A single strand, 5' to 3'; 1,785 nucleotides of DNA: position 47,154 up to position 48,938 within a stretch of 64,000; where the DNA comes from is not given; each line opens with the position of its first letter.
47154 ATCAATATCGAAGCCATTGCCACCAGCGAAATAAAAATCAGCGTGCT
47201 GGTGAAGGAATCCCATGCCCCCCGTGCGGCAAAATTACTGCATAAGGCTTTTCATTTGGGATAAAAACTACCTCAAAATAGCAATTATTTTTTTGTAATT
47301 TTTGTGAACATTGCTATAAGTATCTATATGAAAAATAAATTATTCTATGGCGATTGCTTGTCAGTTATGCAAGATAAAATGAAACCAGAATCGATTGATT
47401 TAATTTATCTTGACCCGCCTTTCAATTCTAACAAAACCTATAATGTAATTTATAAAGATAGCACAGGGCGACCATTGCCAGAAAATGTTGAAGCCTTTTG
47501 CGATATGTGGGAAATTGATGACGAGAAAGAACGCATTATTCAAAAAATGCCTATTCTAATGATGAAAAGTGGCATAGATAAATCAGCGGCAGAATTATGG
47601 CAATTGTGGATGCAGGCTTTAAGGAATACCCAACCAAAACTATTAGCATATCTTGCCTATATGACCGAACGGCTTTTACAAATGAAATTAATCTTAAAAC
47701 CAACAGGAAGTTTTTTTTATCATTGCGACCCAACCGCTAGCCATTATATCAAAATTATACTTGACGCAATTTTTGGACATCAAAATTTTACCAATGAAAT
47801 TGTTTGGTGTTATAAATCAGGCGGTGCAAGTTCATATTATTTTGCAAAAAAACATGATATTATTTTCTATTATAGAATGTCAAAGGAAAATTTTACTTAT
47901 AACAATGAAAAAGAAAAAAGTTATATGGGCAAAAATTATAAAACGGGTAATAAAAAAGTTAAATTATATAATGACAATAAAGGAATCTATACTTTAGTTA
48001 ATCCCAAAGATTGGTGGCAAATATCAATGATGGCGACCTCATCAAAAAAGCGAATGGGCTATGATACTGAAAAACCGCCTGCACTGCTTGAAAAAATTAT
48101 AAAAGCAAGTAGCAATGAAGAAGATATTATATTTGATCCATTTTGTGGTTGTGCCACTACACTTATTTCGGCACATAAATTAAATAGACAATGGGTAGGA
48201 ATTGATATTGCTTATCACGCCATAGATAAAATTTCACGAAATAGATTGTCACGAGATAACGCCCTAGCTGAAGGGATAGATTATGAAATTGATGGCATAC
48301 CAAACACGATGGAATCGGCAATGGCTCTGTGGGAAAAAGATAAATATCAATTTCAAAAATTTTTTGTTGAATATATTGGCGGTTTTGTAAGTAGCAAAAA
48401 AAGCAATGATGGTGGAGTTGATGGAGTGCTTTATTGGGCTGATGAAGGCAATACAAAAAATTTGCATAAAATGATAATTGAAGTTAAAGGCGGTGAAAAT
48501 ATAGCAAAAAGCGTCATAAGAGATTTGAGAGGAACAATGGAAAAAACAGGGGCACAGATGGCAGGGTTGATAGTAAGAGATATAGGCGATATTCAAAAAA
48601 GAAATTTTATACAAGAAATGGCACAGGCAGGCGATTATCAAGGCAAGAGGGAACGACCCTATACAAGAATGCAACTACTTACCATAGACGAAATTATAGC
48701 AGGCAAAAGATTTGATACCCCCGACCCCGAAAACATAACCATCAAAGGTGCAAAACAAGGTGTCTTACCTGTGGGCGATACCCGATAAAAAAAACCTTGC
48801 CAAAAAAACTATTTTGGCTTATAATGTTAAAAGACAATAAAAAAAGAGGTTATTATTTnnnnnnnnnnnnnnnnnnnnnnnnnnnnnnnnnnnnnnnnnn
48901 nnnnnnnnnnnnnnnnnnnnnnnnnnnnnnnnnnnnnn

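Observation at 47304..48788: DNA methyltransferase fused to an Mrr-like PD-(D/E)xK nuclease domain (possible single-chain RM or defence protein)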

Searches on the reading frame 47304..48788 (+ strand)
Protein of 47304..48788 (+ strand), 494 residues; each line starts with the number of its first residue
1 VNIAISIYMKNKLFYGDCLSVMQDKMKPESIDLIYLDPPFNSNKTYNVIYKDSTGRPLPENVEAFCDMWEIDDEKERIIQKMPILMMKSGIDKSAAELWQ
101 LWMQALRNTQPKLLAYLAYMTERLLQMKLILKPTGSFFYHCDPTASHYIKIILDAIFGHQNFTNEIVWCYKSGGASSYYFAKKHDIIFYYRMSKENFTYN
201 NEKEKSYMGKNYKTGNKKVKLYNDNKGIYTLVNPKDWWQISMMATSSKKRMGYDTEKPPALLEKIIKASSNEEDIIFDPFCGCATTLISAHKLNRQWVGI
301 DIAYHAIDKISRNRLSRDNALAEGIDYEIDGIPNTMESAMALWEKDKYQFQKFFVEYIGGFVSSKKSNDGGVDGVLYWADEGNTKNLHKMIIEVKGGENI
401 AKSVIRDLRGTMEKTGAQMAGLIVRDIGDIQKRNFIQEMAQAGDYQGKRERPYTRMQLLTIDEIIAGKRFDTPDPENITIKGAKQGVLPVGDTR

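Call 3: search_protein_families(library=pfam, proteins=[window:47304-48788:+], max_evalue=0.01)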
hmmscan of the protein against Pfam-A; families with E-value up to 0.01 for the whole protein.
window:47304-48788:+ (494 aa): 6 families
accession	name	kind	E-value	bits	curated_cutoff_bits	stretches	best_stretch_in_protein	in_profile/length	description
PF01555.25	N6_N4_Mtase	-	3.2e-40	138.9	26.7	1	31-308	1-217/221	DNA methylase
PF04471.18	Mrr_cat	-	0.00011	22.7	21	1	363-423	27-84/115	Restriction endonuclease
PF22722.2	NA-iREase1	-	0.00068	20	27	1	349-426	4-78/106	NACHT-associated inactive Restriction Endonuclease 1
PF02384.22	N6_Mtase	-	0.0026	17.6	20.4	0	240-330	14-107/311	N-6 DNA Methylase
PF05724.17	TPMT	-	0.0053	16.9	26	1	247-316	11-81/218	Thiopurine S-methyltransferase (TPMT)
PF03602.21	Cons_hypoth95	-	0.0093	16.1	24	0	17-49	99-132/182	Conserved hypothetical protein 95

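Call 4: search_protein_families(library=ncbifam, proteins=[window:47304-48788:+], max_evalue=0.01)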
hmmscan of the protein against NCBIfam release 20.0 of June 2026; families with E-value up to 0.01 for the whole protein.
window:47304-48788:+ (494 aa): 5 families
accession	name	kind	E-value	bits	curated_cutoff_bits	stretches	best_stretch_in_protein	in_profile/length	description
NF008572.0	PRK11524.1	equivalog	2.1e-27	96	292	2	115-316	60-257/294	adenine-specific DNA-methyltransferase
NF050803.1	DnaMtaseCcrMCaul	equivalog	5.3e-18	65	830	2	250-319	183-251/350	adenine-specific DNA-methyltransferase CcrM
NF010253.0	PRK13699.1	subfamily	7e-10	39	244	1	253-306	144-199/226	DNA methyltransferase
TIGR00095.1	TIGR00095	equivalog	0.0055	16.4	117.5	0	27-61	121-155/194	16S rRNA (guanine(966)-N(2))-methyltransferase RsmD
NF008748.0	PRK11783.1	equivalog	0.006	14.8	466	0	10-44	593-625/704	bifunctional 23S rRNA (guanine(2069)-N(7))-methyltransferase RlmK/23S rRNA (guanine(2445)-N(2))-methyltransferase RlmL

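Call 5: search_solved_structures(query=window:47304-48788:+, max_evalue=0.01, show_alignments=2)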
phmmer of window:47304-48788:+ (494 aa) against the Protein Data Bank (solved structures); distinct sequences matched with E-value up to 0.01: 14.
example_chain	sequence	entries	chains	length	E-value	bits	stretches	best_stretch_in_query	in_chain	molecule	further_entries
9c3u_A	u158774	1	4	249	7e-17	64.4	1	117-303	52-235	Methyltransferase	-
8urk_A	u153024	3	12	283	8.1e-17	64.2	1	117-306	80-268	Methyltransferase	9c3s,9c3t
1nw8_A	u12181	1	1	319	6e-14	54.7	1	116-303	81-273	MODIFICATION METHYLASE RSRI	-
1eg2_A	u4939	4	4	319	6.1e-14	54.7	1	116-303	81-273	MODIFICATION METHYLASE RSRI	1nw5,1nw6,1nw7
1g60_A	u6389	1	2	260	1.2e-11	47.2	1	160-305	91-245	Adenine-specific Methyltransferase MboIIA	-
6pbd_A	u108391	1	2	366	1.6e-10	43.4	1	250-304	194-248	Modification methylase CcrMI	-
4zcf_A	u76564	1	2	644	2.7e-09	39.4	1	115-197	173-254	Restriction endonuclease EcoP15I, modification subunit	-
6k0w_B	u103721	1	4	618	8.5e-09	37.7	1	9-214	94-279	Adenine specific DNA methyltransferase (Mod)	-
5hfj_A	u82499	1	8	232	1.3e-07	33.8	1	246-303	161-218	Adenine specific DNA methyltransferase (DpnA)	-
5hek_A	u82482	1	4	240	1.3e-07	33.8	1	246-303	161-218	Adenine specific DNA methyltransferase (DpnA)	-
7dsu_A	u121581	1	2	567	1.6e-07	33.5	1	116-231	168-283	Mbo45V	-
8s9m_A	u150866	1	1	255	2.6e-06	29.6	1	253-316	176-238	DNA cytosine-N4 methyltransferase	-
8s9n_A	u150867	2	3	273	3e-06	29.3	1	253-316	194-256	DNA cytosine-N4 methyltransferase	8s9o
2zie_A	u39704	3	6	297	0.00045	22.1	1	257-318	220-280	Putative modification methylase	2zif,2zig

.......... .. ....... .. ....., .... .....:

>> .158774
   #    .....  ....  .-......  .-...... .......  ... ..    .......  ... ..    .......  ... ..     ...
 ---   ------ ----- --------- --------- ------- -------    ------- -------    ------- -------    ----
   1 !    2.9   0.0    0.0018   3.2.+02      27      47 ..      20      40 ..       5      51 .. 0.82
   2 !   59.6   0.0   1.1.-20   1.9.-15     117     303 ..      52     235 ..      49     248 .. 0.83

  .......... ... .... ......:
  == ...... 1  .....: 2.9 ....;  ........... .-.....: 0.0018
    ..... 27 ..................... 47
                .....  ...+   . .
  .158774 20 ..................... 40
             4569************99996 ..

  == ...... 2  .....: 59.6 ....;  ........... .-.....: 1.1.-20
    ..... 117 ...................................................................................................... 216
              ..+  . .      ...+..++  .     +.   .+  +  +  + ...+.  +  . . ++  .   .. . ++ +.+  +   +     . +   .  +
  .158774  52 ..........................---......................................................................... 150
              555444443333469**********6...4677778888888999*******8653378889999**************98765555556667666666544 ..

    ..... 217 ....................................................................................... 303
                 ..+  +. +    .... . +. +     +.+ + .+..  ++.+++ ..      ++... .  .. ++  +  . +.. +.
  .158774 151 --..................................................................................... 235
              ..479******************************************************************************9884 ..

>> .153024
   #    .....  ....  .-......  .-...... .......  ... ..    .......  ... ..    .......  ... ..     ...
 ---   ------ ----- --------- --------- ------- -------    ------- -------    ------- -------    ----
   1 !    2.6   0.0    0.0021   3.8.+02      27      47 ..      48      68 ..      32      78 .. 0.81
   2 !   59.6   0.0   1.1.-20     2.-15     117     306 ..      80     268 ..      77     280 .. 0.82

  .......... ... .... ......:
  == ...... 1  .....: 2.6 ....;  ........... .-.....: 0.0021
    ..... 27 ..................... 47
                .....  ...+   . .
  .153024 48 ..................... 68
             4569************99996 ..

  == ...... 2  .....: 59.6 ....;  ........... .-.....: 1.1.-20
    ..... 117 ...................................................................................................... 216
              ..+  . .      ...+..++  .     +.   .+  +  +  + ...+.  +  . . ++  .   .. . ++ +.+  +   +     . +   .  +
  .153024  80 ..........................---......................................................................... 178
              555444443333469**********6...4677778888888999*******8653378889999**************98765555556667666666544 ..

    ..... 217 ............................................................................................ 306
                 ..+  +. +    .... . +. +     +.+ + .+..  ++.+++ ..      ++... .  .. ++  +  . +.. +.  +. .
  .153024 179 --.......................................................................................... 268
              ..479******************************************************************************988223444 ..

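Call 6: search_protein_families(library=padloc, proteins=[window:47304-48788:+], max_evalue=0.01)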
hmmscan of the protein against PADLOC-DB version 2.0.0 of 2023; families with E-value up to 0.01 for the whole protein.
window:47304-48788:+ (494 aa): 69 families (the best 25 are shown)
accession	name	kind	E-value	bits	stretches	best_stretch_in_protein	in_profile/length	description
PDLC03339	MTase_II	-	1.1e-51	173.9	2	113-316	57-272/399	Type II methyltransferase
PDLC03300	MTase_II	-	1e-45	154.1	1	114-322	84-283/302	Type II methyltransferase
PDLC03371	MTase_II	-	1.3e-39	134.3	1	9-317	9-254/260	Type II methyltransferase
PDLC03354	MTase_II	-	1.7e-39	134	3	213-332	289-399/425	Type II methyltransferase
PDLC03299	MTase_II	-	1.2e-38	131.3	2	114-316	60-258/296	Type II methyltransferase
PDLC03633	MTase_III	-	1.6e-36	124.2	1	107-316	141-354/616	Type III methyltransferase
PDLC03636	MTase_III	-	1.8e-32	110.9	2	116-225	96-200/575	Type III methyltransferase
PDLC03635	MTase_III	-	2.2e-32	110.6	2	216-316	474-573/708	Type III methyltransferase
PDLC03638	MTase_III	-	2.5e-28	96.9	3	241-306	604-669/816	Type III methyltransferase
PDLC03644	MTase_III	-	7e-25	85.8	2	116-233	109-222/542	Type III methyltransferase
PDLC03238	MTase_II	-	7.3e-23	79.3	2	115-308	170-359/428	Type II methyltransferase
PDLC03387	MTase_II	-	1e-22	78.7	1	166-316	146-276/289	Type II methyltransferase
PDLC03265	MTase_II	-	3.8e-22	77.2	2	253-313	267-327/333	Type II methyltransferase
PDLC03320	MTase_II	-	3.9e-22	76.8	1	116-317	79-276/289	Type II methyltransferase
PDLC03634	MTase_III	-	6.1e-22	76.2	3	117-239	174-285/621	Type III methyltransferase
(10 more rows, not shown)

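Call 7: find_homologous_proteins(query=window:47304-48788:+, max_evalue=0.00001)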
Query window:47304-48788:+ (494 aa): 8000 proteins with E <= 0.00001 among 8000 candidates; the best 120 are listed.
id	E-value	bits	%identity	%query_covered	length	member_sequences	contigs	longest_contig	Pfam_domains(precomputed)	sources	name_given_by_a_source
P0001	0.0e+0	1129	100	98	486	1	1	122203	PF01555.25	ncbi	ncbi:MAG: DNA methyltransferase [Alphaproteobacteria bacterium]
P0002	1.2e-183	629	57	98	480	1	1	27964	PF01555.25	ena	-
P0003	4.0e-183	628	57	97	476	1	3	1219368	PF01555.25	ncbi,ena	-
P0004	6.3e-180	617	56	98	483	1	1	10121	PF01555.25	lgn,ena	-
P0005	1.9e-179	615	56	97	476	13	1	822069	PF01555.25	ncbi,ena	-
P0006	4.0e-178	611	57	94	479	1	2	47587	PF01555.25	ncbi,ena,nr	ncbi:MAG: DNA methyltransferase [Chloroflexi bacterium]|nr:DNA methyltransferase [Chloroflexota bact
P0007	1.3e-177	609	54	97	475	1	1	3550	PF01555.25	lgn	-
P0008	9.1e-177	607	55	97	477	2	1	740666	PF01555.25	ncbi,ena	-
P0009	1.5e-176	606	55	97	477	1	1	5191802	PF01555.25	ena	-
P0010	1.8e-176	606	56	94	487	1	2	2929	PF01555.25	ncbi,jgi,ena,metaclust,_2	metaclust:\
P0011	2.1e-175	602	54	98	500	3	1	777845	PF01555.25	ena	-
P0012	8.1e-174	597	54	97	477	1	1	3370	PF01555.25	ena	-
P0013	1.1e-173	596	54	94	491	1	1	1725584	PF01555.25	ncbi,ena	-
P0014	2.7e-173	595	54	98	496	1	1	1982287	PF01555.25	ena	-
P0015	3.6e-173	595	52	97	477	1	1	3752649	PF01555.25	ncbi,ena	-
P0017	5.8e-172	591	55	97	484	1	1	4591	PF22722.3,PF04471.19,PF01555.25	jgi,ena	-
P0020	3.6e-171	588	54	97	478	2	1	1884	PF22722.3,PF04471.19,PF01555.25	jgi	-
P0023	1.2e-170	586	55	97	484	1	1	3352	PF22722.3,PF04471.19,PF01555.25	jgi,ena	-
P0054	7.9e-164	564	53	95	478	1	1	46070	PF22722.3,PF01555.25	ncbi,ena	-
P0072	2.8e-161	556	53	97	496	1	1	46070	PF04471.19,PF01555.25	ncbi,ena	-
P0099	1.9e-159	550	51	98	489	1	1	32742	PF04471.19,PF01555.25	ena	-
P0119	3.4e-158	545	50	97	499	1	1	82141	PF04471.19,PF01555.25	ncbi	-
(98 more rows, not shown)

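Call 11: find_encoding_contigs(protein=P0054, flank=10000, max_places=3)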
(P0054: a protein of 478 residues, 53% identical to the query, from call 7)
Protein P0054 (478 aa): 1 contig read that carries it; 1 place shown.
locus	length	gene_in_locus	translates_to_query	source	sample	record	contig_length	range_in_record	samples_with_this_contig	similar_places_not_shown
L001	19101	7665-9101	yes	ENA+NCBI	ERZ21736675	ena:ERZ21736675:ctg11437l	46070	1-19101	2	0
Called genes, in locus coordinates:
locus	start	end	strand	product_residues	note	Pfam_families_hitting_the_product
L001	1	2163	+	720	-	?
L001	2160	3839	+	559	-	PF00528:BPD_transp_1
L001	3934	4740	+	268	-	PF02463:SMC_N (faint), PF00005:ABC_tran, PF13304:AAA_21 (faint)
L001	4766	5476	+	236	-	PF01895:PhoU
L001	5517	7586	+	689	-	PF13089:PP_kinase_N, PF02503:PP_kinase, PF17941:PP_kinase_C_1, PF13091:PLDc_2 (weak), PF13090:PP_kinase_C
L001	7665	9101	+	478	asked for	PF01555:N6_N4_Mtase, PF22722:NA-iREase1 (weak)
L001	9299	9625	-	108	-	-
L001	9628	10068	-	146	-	-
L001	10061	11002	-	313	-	PF02086:MethyltransfD12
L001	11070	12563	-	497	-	PF02541:Ppx-GppA, PF21447:Ppx-GppA_III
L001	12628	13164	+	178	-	PF00300:His_Phos_1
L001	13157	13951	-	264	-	-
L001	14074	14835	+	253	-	PF27507:DjlA_TM, PF05099:TerB, PF00226:DnaJ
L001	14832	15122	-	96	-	-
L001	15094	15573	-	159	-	PF04186:FxsA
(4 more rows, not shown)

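Call 12: find_encoding_contigs(protein=P0003, flank=8000, max_places=3)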
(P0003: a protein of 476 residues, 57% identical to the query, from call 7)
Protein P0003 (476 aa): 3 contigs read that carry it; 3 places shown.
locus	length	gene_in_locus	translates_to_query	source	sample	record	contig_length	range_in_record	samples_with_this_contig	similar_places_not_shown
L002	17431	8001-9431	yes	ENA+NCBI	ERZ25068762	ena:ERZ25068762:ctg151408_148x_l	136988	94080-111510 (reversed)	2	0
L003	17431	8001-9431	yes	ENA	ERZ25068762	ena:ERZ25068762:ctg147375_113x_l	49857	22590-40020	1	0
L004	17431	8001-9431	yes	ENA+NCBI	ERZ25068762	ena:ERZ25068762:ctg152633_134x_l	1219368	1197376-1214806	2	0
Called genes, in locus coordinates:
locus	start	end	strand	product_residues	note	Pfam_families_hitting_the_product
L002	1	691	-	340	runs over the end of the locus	-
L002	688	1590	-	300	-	-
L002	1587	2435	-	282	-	-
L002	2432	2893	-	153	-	-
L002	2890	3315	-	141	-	-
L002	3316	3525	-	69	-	-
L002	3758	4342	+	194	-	PF12844:HTH_19, PF01381:HTH_3, PF13443:HTH_26, PF00717:Peptidase_S24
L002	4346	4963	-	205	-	-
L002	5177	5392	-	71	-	-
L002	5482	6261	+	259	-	PF01381:HTH_3 (faint)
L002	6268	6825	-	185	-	-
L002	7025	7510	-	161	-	-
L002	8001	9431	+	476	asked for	PF01555:N6_N4_Mtase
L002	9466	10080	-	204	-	-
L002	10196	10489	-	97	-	-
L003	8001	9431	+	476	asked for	PF01555:N6_N4_Mtase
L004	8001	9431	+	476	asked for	PF01555:N6_N4_Mtase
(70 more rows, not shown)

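Call 13: find_encoding_contigs(protein=P0014, flank=8000, max_places=2)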
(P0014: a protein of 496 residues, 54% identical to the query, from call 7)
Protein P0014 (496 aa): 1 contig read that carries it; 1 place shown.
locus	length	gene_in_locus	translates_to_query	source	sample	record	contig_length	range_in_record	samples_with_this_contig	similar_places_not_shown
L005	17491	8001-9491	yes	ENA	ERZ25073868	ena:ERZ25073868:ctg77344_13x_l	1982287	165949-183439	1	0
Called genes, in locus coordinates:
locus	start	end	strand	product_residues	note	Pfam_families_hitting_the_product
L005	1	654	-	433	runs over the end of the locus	PF13439:Glyco_transf_4, PF13579:Glyco_trans_4_4, PF20706:GT4-conflict, PF00534:Glycos_transf_1, PF13692:Glyco_trans_1_4, PF13524:Glyco_trans_1_2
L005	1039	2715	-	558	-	PF00028:Cadherin (faint)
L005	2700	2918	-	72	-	-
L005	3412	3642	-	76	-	PF17209:Hfq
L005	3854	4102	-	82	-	-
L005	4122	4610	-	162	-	PF03061:4HBT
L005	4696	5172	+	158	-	PF20791:Acyl-ACP_TE_C, PF01643:Acyl-ACP_TE, PF13279:4HBT_2, PF03061:4HBT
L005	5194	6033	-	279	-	PF00072:Response_reg, PF00486:Trans_reg_C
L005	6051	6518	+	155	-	-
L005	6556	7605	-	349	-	PF01168:Ala_racemase_N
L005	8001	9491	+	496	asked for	PF01555:N6_N4_Mtase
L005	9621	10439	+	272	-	-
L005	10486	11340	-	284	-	PF00588:SpoU_methylase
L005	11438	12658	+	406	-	PF00180:Iso_dh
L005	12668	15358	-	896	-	PF01411:tRNA-synt_2c, PF07973:tRNA_SAD, PF02272:DHHA1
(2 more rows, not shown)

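Call 14: find_encoding_contigs(protein=P0009, flank=8000, max_places=2)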
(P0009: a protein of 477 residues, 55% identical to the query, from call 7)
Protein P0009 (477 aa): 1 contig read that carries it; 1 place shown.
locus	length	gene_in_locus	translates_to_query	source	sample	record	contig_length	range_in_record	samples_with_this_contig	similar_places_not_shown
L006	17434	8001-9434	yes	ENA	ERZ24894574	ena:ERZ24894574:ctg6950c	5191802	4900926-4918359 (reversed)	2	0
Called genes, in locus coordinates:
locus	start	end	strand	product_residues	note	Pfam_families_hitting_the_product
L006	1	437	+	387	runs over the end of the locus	PF01546:Peptidase_M20, PF07687:M20_dimer (weak)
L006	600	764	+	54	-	-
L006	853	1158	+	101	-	-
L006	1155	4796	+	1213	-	PF18731:HEPN_Swt1, PF00176:SNF2-rel_dom, PF04851:ResIII, PF00271:Helicase_C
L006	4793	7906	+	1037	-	PF25794:SACS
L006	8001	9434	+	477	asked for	PF01555:N6_N4_Mtase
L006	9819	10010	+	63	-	-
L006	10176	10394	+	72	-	-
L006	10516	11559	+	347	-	-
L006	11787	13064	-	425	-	-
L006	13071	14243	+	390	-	-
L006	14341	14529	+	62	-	-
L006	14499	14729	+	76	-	PF01548:DEDD_Tnp_IS110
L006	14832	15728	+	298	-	PF02371:Transposase_20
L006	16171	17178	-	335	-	PF04055:Radical_SAM, PF13353:Fer4_12, PF06463:Mob_synth_C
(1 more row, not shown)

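Call 15: search_dna_similar(query=window:47304-48788:+, collection=phages, mode=protein, max_rows=25)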
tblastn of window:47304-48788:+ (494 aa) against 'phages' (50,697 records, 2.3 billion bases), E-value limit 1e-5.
Records with a match: 187; places in all: 188; records where one place covers at least 80% of the query: 28.
Best place of each record, by identity: <60% 187.
By first word of the organism name: Campylobacter 36; Mycobacterium 27; Streptomyces 22; Flavobacterium 16; Gordonia 12; Lactococcus 10; Synechococcus 8; Cyanophage 7; Tenacibaculum 4; uncultured 4; and 18 more.
By host as written in the record: - 24; Mycobacterium smegmatis mc2 155 16; Streptomyces lividans JI 1326 15; Campylobacter jejuni NCTC12662 14; Campylobacter jejuni 12; Gordonia terrae 3612 11; Lactococcus lactis 10; Flavobacterium sp. LMO6 9; and 38 more.
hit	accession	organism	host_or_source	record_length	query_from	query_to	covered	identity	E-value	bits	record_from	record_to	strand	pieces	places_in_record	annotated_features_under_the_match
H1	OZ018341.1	Marinitoga phage MPV1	-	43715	10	473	94%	36.5%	1e-83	288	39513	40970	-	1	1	DNA methyltransferase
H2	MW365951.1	Streptomyces phage Hippo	Streptomyces lividans JI 1326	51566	11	473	84%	38.0%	4e-39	308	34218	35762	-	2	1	48: methyltransferase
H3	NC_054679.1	Streptomyces phage Werner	Streptomyces lividans JI 1326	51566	11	473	84%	38.0%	4e-39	308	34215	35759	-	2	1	48: DNA methyltransferase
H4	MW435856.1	Streptomyces phage Werner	Streptomyces lividans JI 1326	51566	11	473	84%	38.0%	4e-39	308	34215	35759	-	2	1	48: methyltransferase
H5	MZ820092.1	Streptomyces phage SarahRose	Streptomyces lividans JI 1326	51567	11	473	85%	36.6%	2e-39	297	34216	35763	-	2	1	48: DNA methylase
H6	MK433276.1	Streptomyces phage Asten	Streptomyces griseus ATCC 10137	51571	11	473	85%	35.9%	1e-39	298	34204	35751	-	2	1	48: DNA methylase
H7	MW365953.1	Streptomyces phage Dwayne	Streptomyces lividans JI 1326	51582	11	473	94%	32.5%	2e-75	264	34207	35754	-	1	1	48: DNA methylase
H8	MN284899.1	Streptomyces phage Whatever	Streptomyces lividans JI 1326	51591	11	473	94%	32.5%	2e-75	264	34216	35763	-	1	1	48: DNA methylase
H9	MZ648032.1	Streptomyces phage Chucky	Streptomyces lividans JI 1326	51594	11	473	94%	32.5%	2e-75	264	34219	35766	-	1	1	48: DNA methylase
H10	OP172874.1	Mycobacterium phage Mask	Mycobacterium smegmatis mc#155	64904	11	473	94%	32.5%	1e-72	256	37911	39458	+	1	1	42: DNA methyltransferase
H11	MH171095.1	Streptomyces phage Maneekul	Streptomyces xanthochromogenes NRRL ...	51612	11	473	85%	35.7%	2e-39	297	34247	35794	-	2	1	48: DNA methylase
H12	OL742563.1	Streptomyces phage Snorlax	Streptomyces lividans JI 1326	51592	11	473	94%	32.3%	3e-75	263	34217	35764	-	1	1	48: DNA methylase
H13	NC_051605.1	Mycobacterium phage Amgine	Mycobacterium smegmatis mc2 155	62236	7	469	94%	32.3%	1e-72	256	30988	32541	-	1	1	37: methyltransferase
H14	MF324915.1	Mycobacterium phage Amgine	Mycobacterium smegmatis mc2 155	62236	7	469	94%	32.3%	1e-72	256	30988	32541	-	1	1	37: DNA methylase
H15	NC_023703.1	Mycobacterium phage Dori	Mycobacterium smegmatis mc2 155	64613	11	473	94%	32.0%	3e-72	255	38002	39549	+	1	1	42: DNA methyltransferase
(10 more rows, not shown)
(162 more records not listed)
